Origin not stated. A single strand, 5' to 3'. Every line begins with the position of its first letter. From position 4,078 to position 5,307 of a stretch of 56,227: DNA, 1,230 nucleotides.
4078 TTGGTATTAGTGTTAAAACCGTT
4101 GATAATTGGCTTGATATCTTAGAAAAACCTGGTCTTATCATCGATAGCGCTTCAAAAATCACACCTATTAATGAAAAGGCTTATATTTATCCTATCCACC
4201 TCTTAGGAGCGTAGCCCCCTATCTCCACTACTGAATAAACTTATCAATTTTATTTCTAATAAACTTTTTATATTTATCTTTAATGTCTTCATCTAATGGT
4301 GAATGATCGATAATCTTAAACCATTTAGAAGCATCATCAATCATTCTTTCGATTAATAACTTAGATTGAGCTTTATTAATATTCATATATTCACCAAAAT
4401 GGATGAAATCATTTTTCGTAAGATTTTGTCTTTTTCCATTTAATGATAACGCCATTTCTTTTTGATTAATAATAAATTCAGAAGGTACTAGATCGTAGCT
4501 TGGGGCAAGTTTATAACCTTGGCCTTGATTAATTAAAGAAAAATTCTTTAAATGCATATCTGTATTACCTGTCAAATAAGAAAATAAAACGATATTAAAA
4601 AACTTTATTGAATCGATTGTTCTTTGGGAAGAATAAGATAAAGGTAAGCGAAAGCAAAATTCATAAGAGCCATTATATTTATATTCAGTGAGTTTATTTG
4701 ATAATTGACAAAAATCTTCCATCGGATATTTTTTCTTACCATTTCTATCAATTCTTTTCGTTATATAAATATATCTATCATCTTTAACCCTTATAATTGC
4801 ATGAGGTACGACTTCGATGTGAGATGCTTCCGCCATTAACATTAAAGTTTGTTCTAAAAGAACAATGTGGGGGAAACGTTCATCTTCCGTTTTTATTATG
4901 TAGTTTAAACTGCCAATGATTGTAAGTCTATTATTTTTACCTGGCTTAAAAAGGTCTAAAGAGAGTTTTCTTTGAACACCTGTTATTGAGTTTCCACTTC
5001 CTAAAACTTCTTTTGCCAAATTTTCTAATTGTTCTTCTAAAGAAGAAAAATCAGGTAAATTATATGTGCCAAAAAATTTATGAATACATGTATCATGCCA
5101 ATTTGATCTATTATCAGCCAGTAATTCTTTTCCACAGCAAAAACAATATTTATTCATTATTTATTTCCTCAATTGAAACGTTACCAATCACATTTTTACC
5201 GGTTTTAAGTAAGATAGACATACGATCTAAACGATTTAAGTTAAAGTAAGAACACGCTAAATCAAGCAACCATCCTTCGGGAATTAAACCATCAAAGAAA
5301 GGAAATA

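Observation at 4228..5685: Split three-gene HipB / HipS-like / HipT-like kinase module with a Cys/His N-terminal cluster on the kinase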

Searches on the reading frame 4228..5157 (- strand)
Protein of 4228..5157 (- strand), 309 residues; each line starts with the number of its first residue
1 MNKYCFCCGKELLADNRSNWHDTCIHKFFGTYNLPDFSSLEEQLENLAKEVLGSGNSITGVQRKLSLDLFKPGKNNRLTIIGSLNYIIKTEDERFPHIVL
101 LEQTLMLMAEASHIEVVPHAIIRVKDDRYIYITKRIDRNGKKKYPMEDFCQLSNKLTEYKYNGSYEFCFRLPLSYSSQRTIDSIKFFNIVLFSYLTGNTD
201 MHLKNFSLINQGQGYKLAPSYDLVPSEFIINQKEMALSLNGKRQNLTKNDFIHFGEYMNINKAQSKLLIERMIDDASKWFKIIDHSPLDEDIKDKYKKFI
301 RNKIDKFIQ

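Call 3: search_protein_families(library=pfam, proteins=[window:4228-5157:-], max_evalue=0.01)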
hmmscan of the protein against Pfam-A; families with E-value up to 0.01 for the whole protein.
window:4228-5157:- (309 aa): 1 family
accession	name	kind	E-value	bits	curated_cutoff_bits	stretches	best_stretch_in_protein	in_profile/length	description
PF07804.18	HipA_C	-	4.4e-43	147.8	30.5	1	57-278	2-211/213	HipA-like C-terminal domain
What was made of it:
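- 4228..5157 (-): hipT: 309-aa HipA-type Ser/Thr kinase core, the predicted toxin. HipA_C 4.4e-43 (call 3).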

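Call 4: search_protein_families(library=ncbifam, proteins=[window:4228-5157:-], max_evalue=0.01)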
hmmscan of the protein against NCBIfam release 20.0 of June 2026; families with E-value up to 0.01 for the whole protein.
window:4228-5157:- (309 aa): 1 family
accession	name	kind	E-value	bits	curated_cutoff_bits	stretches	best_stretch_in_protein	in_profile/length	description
NF007297.0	PRK09775.1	equivalog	3.6e-08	32.6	401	1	188-235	333-381/446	type II toxin-antitoxin system HipA family toxin YjjJ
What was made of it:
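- Pfam and NCBIfam domain calls support all three proteins (calls 3, 4).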

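Call 5: search_solved_structures(query=window:4228-5157:-, max_evalue=0.01, show_alignments=3)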
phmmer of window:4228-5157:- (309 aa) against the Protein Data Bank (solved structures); distinct sequences matched with E-value up to 0.01: 16.
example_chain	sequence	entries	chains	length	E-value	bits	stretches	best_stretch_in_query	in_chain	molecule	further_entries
8ezr_B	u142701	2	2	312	1.1e-37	133.4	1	36-303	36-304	HipT(Lp)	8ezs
7vkb_A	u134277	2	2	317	1.1e-37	133.4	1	36-303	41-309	HipA_C domain-containing protein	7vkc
7wcf_A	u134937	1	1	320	4e-37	131.6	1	36-303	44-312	HipA_C domain-containing protein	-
7ab4_C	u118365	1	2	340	6.6e-10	42.2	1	54-225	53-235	HipA_C domain-containing protein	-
7ab3_C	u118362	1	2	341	1.2e-09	41.4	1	54-225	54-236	HipA_C domain-containing protein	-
7ab5_C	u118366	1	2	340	3e-09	40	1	54-225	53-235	HipA_C domain-containing protein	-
2wiu_A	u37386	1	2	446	1.3e-07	34.6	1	114-229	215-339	PROTEIN HIPA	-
3tpd_A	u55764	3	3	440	1.4e-07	34.5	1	107-229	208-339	Serine/threonine-protein kinase HipA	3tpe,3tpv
4yg7_D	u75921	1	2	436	8.7e-07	31.9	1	114-229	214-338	Serine/threonine-protein kinase HipA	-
3fbr_A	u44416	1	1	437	8.8e-07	31.9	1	114-229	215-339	Serine/threonine-protein kinase toxin HipA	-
3dnt_A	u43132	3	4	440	8.9e-07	31.9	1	114-229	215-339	Protein hipA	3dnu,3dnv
5k98_A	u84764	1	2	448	9.3e-07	31.8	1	114-229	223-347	Serine/threonine-protein kinase HipA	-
3hzi_A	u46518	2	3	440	9.7e-07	31.8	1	107-229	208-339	Protein hipA | Serine/threonine-protein kinase HipA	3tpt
3tpb_A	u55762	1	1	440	9.8e-07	31.8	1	107-229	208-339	Serine/threonine-protein kinase HipA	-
4pu5_A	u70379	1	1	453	0.00026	23.8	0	189-238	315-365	Toxin-antitoxin system toxin HipA family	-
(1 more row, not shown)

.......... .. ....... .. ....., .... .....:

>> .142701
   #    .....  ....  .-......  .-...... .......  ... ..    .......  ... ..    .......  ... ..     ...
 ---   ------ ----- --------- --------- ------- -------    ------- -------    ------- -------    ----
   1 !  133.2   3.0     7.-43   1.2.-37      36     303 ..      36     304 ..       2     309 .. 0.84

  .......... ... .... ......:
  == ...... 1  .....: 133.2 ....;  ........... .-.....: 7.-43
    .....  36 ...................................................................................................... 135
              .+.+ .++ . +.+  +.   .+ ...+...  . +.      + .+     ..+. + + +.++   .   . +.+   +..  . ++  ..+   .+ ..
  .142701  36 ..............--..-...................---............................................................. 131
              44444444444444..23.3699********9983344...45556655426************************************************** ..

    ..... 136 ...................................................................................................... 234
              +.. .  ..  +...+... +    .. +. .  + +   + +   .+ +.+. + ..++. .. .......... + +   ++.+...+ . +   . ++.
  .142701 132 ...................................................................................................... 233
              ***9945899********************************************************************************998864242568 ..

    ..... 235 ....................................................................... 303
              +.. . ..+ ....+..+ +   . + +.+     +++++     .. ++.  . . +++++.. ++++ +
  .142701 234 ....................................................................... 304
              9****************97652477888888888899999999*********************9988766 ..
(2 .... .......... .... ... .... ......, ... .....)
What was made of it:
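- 4228..5157 (-): HipT(Lp) 1.1e-37 and HipT(Ec) about 1e-9 (call 5).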

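Call 12: find_homologous_proteins(query=window:4228-5157:-, max_evalue=1e-10)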
Query window:4228-5157:- (309 aa): 7185 proteins with E <= 1e-10 among 7791 candidates; the best 120 are listed.
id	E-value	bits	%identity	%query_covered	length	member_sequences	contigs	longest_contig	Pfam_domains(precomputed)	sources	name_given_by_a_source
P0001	9.4e-200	680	97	99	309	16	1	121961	PF07804.19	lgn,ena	-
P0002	3.0e-167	574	86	100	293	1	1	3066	PF07804.19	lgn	-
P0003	9.8e-160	549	82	100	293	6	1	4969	PF07804.19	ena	-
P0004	4.2e-157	540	81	99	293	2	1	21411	PF07804.19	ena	-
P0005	1.7e-148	512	78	99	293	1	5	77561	PF07804.19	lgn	-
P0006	2.1e-147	508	76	99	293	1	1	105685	PF07804.19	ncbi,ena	-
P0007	1.9e-100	354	50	99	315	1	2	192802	PF07804.19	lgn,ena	-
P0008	2.7e-99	351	53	99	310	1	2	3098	PF07804.19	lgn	-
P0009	1.9e-93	331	52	100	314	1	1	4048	PF07804.19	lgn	-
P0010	3.9e-90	320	50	100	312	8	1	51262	PF07804.19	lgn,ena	-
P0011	9.4e-89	316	50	99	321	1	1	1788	PF07804.19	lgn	-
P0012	5.6e-88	313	51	98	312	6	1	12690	PF07804.19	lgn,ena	-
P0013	7.1e-88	313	51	100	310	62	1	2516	PF07804.19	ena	-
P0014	8.2e-87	310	50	99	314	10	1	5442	PF07804.19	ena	-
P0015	2.6e-86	308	49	98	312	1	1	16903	PF07804.19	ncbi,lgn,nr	ncbi:MAG: HipA domain-containing protein [Bacilli bacterium]|nr:HipA domain-containing protein [Baci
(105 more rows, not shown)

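Call 19: search_solved_structures(query=A1, max_evalue=0.001, show_alignments=5)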
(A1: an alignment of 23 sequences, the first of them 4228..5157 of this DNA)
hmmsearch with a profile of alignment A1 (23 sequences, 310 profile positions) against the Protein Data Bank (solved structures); distinct sequences matched with E-value up to 0.001: 16.
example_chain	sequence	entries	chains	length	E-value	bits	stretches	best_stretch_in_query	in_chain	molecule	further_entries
8ezr_B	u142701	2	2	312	8.2e-75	254.9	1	34-309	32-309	HipT(Lp)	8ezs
7vkb_A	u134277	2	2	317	9.9e-75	254.6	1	33-309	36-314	HipA_C domain-containing protein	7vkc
7wcf_A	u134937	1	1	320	1.1e-73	251.2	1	33-309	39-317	HipA_C domain-containing protein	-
7ab3_C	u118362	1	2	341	6.4e-29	104.2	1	8-304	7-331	HipA_C domain-containing protein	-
7ab4_C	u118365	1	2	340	7e-29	104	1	10-304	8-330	HipA_C domain-containing protein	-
7ab5_C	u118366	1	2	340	6.4e-28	100.9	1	10-304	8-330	HipA_C domain-containing protein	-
2wiu_A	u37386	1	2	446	9.1e-18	67.5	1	96-288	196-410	PROTEIN HIPA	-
3tpd_A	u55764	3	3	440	9.4e-18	67.5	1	96-288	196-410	Serine/threonine-protein kinase HipA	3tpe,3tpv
4yg7_D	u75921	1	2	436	1.2e-16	63.8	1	96-288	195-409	Serine/threonine-protein kinase HipA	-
3fbr_A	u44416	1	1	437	1.3e-16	63.8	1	96-288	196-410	Serine/threonine-protein kinase toxin HipA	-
3dnt_A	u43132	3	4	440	1.3e-16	63.7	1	96-288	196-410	Protein hipA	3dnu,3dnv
5k98_A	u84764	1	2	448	1.3e-16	63.7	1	96-288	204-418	Serine/threonine-protein kinase HipA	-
3hzi_A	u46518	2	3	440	1.4e-16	63.7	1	96-288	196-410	Protein hipA | Serine/threonine-protein kinase HipA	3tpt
3tpb_A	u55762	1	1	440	1.6e-16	63.4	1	97-288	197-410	Serine/threonine-protein kinase HipA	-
4pu5_A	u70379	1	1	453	2.4e-16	62.9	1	55-281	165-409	Toxin-antitoxin system toxin HipA family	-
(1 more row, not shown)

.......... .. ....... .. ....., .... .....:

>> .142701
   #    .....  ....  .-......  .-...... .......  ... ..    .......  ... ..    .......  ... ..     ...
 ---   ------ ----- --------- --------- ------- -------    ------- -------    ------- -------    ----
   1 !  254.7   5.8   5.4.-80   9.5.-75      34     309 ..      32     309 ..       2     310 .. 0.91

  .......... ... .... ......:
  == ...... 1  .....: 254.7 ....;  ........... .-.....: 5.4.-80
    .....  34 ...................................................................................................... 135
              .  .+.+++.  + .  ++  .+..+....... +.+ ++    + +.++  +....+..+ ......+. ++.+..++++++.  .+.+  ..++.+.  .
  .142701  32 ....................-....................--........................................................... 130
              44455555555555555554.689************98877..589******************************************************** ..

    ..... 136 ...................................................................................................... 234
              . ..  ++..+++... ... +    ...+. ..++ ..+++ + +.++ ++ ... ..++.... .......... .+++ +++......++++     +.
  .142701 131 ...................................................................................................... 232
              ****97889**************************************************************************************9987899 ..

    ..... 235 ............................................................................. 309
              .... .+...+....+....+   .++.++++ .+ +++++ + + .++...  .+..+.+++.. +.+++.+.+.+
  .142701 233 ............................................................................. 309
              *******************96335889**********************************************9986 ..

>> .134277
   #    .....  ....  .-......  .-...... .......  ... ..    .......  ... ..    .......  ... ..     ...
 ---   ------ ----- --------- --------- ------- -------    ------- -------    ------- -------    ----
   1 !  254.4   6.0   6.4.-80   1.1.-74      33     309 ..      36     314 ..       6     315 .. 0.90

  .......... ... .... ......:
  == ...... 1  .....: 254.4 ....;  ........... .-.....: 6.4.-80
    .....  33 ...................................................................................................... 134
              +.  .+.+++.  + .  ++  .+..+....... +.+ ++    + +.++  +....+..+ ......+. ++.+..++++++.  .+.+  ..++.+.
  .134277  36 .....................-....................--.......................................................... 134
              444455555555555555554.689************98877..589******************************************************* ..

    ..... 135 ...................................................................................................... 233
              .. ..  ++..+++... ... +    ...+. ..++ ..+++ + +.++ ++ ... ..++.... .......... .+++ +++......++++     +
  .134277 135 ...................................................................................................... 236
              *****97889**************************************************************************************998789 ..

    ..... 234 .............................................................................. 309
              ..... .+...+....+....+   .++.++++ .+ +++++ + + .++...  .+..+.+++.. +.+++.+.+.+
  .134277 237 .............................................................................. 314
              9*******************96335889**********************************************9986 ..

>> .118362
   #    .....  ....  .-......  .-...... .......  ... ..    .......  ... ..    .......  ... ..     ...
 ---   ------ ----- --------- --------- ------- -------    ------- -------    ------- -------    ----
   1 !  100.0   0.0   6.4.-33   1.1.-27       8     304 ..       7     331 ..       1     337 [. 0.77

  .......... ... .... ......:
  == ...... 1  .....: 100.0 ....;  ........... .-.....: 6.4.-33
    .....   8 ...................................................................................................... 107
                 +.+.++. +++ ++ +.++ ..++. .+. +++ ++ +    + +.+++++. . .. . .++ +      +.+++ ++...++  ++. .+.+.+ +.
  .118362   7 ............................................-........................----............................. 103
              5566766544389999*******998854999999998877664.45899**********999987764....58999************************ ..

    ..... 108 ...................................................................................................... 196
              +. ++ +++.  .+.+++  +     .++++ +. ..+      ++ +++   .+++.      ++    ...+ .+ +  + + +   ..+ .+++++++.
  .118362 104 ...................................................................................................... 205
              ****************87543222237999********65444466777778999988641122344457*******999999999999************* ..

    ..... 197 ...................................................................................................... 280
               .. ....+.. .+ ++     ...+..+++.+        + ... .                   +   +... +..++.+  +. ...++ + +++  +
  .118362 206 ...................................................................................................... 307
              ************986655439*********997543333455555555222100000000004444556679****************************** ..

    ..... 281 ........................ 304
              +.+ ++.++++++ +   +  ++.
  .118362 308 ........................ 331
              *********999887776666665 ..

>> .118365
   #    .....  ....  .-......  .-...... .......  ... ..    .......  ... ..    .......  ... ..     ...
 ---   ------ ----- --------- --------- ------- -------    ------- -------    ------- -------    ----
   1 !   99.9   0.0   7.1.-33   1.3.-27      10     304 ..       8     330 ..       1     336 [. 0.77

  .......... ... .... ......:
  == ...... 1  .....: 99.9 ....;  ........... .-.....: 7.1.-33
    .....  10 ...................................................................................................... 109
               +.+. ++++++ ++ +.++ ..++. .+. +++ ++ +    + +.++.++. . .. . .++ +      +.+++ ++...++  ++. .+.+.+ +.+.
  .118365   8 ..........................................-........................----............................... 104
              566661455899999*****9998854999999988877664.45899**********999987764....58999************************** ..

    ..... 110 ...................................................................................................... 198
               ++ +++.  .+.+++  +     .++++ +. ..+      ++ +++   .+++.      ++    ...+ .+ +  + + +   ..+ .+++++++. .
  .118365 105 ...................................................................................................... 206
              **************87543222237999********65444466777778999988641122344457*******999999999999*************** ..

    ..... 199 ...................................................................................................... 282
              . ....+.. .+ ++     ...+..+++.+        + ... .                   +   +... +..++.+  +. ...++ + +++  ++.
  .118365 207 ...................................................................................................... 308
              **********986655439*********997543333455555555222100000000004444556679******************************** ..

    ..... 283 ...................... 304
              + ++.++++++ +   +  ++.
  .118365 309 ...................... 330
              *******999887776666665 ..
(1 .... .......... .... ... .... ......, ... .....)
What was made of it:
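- On HipBST tripartite toxin-antitoxin system: They align with solved HipT and HipA (calls 5, 19).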

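Call 23: find_related_loci(query=A1, collection=genome_contigs, flank=4000)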
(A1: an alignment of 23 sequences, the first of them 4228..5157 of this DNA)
Query A1 (309 aa) in genome_contigs; peptide patterns used: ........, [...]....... (x = any residue, [..] = any of these).
599 stretches matched a pattern (row limit reached: there are more); 595 encode a relative of the query (tblastn E <= 1e-3); the best 80 are kept; 80 distinct loci.
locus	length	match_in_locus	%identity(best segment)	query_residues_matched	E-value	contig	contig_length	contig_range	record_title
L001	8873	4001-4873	76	1-307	7e-157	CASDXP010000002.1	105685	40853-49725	uncultured bacterium isolate B36_L2_396396_idba_bin.152 genome assembly, contig: B36_L2_396396_idba_bin.152.fa_scaffold_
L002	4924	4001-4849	49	1-282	2e-84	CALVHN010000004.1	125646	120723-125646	MAG: uncultured Bacilli bacterium isolate BRZ_KR__bin95 genome assembly, contig: BRZ_KR__NODE_84_length_125646_cov_15.47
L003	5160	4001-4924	41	5-303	1e-74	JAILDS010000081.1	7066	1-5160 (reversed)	MAG: Clostridia bacterium isolate RUI026 k141_12263838_flag=0_multi=9.9870_len=7066, whole genome shotgun sequence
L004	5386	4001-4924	44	3-303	5e-74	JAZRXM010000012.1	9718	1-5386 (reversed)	MAG: Oscillospiraceae bacterium isolate T1900044951_TA20190004.MAGScoT_cleanbin_000001 SGB_3653_k141_335458, whole genom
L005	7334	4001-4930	42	5-305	8e-74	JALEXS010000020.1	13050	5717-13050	MAG: Mollicutes bacterium isolate SUG431 k141_3378262, whole genome shotgun sequence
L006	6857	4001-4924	39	4-307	6e-73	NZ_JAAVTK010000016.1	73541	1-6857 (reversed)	Hymenobacter artigasi strain 1B Ga0416763_16, whole genome shotgun sequence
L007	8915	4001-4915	42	5-304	5e-73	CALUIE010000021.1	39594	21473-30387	MAG: uncultured Phocaeicola sp. isolate BRZ_KM__bin66 genome assembly, contig: BRZ_KM__NODE_1075_length_39594_cov_12.800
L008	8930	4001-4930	40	5-305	1e-71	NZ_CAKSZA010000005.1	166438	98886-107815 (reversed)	MAG: uncultured Eubacterium sp. isolate REFINED_METABAT215_TOP10_CONTIGS_1500_ASSEMBLY_K77_MERGED__Hadza_MoBio_hadza-A-D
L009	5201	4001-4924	41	5-303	1e-71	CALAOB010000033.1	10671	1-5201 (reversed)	MAG TPA_asm: uncultured Oribacterium sp. isolate ERR2619741_bin.31_CONCOCT_v1.1_MAG genome assembly, contig: ERZ1026856.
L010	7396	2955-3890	39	5-307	3e-71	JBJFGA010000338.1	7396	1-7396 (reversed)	MAG: Oscillospiraceae bacterium isolate PUUB45_bin.010 NODE_8026_length_7396_cov_6.077101, whole genome shotgun sequence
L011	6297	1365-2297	40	5-309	2e-71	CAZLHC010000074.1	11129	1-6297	MAG TPA_asm: uncultured Paludibacter sp. isolate SRP263991_co7_18 genome assembly, contig: NODE_11715_length_11129_cov_1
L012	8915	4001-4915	41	5-300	3e-71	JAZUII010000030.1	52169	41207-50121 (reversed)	MAG: Anaerovoracaceae bacterium isolate T1900045266_TH20190036.MAGScoT_cleanbin_000010 SGB_5862_k141_560968, whole genom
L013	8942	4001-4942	40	5-307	7e-71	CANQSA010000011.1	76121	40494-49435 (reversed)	MAG: uncultured Lachnospiraceae bacterium isolate Lapin-021__bin41 genome assembly, contig: Lapin-021__NODE_403_length_7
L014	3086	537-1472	41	5-304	4e-71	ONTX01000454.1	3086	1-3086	uncultured Lachnospiraceae bacterium isolate RUG638 genome assembly, contig: k87_47139450, whole genome shotgun sequence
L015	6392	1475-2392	41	5-304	1e-70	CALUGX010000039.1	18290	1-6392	MAG: uncultured Prevotella sp. isolate BRZ_KG__bin4 genome assembly, contig: BRZ_KG__NODE_4065_length_18290_cov_9.877450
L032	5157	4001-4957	39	1-307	4e-69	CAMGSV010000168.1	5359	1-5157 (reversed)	MAG: uncultured Spirochaetales bacterium isolate SRR11551381_bin.75_metaWRAP_v1.3_MAG genome assembly, contig: ERZ114740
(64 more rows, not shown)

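Call 34: predict_structure(alignment_id=A1)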
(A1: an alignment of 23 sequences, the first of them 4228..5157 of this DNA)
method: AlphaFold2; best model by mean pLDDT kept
length: 309 residues; sequences in the alignment: 23
mean_pLDDT: 86.0   pTM: 0.88
mean pLDDT of the five models: 86.0, 84.0, 83.0, 82.4, 80.5
residues with pLDDT >= 90: 161; 70-90: 107; 50-70: 41; < 50: 0
segments of 3 or more residues with pLDDT < 50: none
pLDDT, mean of each block of 10 residues (from residue 1): 85 84 90 78 74 62 69 56 77 89 98 96 87 88 81 66 82 87 96 94 86 93 93 86 92 96 97 98 96 98 94
secondary structure, 60 per line:
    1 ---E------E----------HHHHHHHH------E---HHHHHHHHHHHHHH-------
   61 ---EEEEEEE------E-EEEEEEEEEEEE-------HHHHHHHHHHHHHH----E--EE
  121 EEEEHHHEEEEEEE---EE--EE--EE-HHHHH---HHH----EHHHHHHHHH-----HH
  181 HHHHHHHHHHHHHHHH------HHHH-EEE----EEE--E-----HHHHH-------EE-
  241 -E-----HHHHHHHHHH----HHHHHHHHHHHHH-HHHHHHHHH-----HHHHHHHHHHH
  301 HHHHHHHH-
elements in order: H22-29 H40-53 E64-70 E79-90 H98-111 E119-124 E128-134 H149-153 H165-173 H179-196 H203-206 E208-210 E215-217 H226-230 H248-257 H262-274 H276-284 H290-308
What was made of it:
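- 4228..5157 (-): AF2 model pLDDT 86, pTM 0.88 (call 34).
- On Structural zinc finger (knuckle plus helix, treble-clef-like): The AF2 model has a beta bridge at residues 4/11 and a helix at 22-29, with pLDDT 84-90 (call 34).
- They sit in a confidently modelled knuckle plus helix (call 34).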
